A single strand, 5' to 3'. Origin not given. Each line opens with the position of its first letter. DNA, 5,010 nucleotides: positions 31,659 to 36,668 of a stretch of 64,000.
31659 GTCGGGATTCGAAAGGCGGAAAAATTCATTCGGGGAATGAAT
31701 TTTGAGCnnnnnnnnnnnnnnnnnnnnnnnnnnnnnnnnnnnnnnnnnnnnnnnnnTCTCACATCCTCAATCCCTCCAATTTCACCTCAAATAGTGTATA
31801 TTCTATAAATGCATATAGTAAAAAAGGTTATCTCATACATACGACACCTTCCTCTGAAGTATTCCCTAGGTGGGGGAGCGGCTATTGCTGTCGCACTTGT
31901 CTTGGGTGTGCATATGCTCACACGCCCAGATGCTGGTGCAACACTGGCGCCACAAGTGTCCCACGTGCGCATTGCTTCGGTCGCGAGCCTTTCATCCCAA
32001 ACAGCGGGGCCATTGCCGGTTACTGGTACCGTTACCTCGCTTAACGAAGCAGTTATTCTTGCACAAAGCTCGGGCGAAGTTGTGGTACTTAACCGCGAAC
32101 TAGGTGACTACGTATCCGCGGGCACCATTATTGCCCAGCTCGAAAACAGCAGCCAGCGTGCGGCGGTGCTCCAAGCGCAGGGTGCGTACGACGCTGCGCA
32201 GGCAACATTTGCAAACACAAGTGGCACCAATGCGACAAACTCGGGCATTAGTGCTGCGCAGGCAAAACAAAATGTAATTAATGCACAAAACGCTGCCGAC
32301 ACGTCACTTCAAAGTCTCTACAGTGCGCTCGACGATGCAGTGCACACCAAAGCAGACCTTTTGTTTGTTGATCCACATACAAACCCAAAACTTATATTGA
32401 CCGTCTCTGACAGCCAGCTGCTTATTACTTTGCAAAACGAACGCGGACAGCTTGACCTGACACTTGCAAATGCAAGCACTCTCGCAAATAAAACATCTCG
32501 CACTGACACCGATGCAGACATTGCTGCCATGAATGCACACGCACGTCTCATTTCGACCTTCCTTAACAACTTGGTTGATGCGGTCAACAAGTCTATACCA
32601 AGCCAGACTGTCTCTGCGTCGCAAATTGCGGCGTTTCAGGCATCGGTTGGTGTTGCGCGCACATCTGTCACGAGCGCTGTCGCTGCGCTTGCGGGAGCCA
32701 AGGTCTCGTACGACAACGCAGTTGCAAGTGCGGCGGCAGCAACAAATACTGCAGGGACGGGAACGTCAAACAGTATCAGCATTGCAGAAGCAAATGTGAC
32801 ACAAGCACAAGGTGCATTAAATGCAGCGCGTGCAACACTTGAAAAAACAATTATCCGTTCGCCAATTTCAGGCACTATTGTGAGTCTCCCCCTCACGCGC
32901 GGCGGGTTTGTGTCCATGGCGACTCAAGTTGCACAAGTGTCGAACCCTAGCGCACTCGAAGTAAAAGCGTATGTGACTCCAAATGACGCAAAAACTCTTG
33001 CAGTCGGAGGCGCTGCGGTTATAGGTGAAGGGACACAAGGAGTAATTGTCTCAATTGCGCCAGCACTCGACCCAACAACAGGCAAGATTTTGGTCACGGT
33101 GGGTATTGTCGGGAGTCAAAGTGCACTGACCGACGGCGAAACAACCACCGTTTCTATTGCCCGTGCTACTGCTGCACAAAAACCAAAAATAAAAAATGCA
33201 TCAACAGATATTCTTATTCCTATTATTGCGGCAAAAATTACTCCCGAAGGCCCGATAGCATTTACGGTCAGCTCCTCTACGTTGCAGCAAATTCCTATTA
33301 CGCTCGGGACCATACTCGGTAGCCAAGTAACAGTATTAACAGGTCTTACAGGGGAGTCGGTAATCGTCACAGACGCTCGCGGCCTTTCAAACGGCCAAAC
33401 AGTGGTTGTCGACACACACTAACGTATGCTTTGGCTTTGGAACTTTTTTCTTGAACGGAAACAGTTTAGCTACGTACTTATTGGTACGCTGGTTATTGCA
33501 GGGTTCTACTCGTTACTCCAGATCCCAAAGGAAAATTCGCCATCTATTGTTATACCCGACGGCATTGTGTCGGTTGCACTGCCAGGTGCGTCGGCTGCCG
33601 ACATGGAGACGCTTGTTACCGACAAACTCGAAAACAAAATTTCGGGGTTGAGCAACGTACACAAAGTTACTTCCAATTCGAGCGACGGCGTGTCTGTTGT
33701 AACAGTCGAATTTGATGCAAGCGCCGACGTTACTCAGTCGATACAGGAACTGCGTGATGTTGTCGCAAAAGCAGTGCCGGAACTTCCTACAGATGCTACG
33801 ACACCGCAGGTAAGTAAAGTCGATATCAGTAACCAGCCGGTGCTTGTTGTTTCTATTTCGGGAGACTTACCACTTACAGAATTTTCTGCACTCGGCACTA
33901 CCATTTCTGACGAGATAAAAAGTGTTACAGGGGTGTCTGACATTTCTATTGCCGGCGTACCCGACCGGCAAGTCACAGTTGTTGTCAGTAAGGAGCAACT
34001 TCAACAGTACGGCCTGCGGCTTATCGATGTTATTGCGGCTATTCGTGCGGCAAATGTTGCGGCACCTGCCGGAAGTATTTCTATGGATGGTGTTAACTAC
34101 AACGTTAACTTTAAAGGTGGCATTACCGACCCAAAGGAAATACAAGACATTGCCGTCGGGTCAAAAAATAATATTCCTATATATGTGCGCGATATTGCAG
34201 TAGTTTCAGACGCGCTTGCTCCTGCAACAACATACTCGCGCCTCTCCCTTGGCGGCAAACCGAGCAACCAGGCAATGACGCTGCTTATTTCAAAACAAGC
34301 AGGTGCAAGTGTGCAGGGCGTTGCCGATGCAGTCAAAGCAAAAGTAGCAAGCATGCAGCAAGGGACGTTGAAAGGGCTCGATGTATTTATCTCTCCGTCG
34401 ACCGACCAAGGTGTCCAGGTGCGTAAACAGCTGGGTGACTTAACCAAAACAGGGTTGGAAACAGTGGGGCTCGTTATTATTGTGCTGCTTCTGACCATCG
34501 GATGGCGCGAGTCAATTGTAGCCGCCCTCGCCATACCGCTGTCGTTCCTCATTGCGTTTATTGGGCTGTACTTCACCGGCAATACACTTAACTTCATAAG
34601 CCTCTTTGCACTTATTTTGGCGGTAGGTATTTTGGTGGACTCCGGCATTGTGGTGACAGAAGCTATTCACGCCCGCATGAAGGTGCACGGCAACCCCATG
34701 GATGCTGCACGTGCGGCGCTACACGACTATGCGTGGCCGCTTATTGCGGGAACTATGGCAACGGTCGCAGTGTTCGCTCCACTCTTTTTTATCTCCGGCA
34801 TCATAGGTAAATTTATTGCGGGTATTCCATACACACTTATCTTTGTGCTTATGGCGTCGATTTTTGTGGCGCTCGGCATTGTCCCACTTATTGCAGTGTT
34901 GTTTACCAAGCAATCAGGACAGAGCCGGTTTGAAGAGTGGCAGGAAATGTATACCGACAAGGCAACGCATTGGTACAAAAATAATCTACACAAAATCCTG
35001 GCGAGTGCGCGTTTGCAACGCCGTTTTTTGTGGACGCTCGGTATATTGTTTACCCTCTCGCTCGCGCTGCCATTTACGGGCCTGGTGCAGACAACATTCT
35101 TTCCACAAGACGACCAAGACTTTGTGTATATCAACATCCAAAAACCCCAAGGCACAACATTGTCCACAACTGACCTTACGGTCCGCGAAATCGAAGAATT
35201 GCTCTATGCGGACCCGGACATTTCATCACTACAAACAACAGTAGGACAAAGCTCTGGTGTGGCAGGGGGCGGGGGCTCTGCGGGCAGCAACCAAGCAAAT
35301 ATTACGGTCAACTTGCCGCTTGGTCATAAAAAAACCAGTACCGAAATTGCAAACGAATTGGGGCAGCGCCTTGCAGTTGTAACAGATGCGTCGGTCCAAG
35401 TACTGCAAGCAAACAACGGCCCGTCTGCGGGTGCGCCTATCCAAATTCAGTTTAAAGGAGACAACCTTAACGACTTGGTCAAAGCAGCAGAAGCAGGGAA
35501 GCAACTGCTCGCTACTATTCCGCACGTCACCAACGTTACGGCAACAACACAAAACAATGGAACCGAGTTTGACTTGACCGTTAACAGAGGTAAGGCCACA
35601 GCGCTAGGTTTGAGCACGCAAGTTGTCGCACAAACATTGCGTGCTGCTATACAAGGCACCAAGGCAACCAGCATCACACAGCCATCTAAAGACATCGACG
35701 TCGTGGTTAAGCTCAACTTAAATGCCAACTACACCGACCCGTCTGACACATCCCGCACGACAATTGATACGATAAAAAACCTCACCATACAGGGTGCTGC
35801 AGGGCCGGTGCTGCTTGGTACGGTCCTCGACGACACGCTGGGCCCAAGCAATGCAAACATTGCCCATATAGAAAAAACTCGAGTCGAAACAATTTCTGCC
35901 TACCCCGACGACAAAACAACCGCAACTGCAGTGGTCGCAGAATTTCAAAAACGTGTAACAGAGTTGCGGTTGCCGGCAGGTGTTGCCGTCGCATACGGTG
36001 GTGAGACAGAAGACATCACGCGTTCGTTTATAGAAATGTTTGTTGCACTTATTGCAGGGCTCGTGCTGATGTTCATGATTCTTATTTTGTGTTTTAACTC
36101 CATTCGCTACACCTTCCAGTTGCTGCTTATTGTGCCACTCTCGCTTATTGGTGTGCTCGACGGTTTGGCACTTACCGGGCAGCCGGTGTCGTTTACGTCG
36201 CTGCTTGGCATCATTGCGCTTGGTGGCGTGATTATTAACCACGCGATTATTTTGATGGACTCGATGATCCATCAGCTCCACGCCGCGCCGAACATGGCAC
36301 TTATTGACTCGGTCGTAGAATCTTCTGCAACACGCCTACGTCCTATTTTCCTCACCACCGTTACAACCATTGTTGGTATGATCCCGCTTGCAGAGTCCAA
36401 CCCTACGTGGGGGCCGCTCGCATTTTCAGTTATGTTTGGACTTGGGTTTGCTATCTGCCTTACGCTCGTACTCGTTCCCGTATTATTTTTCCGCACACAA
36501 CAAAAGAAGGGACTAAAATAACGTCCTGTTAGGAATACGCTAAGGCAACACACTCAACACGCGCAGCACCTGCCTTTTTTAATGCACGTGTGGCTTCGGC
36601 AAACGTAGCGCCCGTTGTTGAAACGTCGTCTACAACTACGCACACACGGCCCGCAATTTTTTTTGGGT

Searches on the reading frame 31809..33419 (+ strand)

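Call 57: search_protein_families(library=pfam, proteins=[window:31809-33419:+], max_evalue=0.001)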
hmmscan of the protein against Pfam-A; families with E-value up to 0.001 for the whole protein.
window:31809-33419:+ (537 aa): 2 families
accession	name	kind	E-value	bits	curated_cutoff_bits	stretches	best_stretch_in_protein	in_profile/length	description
PF13437.12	HlyD_3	-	6.1e-15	56.3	22.2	1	349-436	2-96/106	HlyD family secretion protein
PF16576.10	HlyD_D23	-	1.4e-08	34.8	30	1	295-428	57-196/214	Barrel-sandwich domain of CusB or HlyD membrane-fusion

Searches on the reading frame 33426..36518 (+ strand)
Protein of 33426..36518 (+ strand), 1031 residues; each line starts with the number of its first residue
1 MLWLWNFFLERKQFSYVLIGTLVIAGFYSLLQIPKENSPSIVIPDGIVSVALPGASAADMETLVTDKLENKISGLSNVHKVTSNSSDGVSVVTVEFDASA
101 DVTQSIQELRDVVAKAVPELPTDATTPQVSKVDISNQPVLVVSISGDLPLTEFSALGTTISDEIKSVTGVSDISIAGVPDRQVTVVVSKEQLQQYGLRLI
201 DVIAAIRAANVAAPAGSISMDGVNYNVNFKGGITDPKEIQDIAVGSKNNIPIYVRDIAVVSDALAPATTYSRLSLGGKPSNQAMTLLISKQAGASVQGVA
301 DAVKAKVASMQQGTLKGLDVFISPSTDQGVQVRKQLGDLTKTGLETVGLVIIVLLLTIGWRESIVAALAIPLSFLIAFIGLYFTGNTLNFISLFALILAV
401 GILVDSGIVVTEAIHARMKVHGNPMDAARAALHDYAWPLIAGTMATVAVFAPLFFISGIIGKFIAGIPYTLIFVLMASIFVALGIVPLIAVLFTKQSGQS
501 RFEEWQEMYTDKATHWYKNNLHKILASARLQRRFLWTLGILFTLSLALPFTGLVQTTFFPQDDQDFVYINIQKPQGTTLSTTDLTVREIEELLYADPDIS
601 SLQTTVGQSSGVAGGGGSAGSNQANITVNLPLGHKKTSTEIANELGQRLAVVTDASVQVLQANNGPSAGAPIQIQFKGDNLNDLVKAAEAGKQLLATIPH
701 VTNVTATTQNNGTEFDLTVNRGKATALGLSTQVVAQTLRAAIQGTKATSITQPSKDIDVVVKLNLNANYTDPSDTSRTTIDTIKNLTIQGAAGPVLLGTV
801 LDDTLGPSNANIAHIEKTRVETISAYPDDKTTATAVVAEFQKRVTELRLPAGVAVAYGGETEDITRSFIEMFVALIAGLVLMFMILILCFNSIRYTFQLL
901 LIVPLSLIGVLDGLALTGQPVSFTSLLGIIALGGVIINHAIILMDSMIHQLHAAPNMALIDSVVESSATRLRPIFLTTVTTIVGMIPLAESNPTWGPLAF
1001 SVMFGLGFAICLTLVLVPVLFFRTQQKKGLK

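Call 57: search_protein_families(library=pfam, proteins=[window:33426-36518:+], max_evalue=0.001)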
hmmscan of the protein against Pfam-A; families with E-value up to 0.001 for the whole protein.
window:33426-36518:+ (1031 aa): 1 family
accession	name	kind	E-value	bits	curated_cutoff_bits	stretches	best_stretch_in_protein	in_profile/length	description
PF00873.25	ACR_tran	-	4.8e-180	601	28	1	5-1022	2-1018/1021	AcrB/AcrD/AcrF family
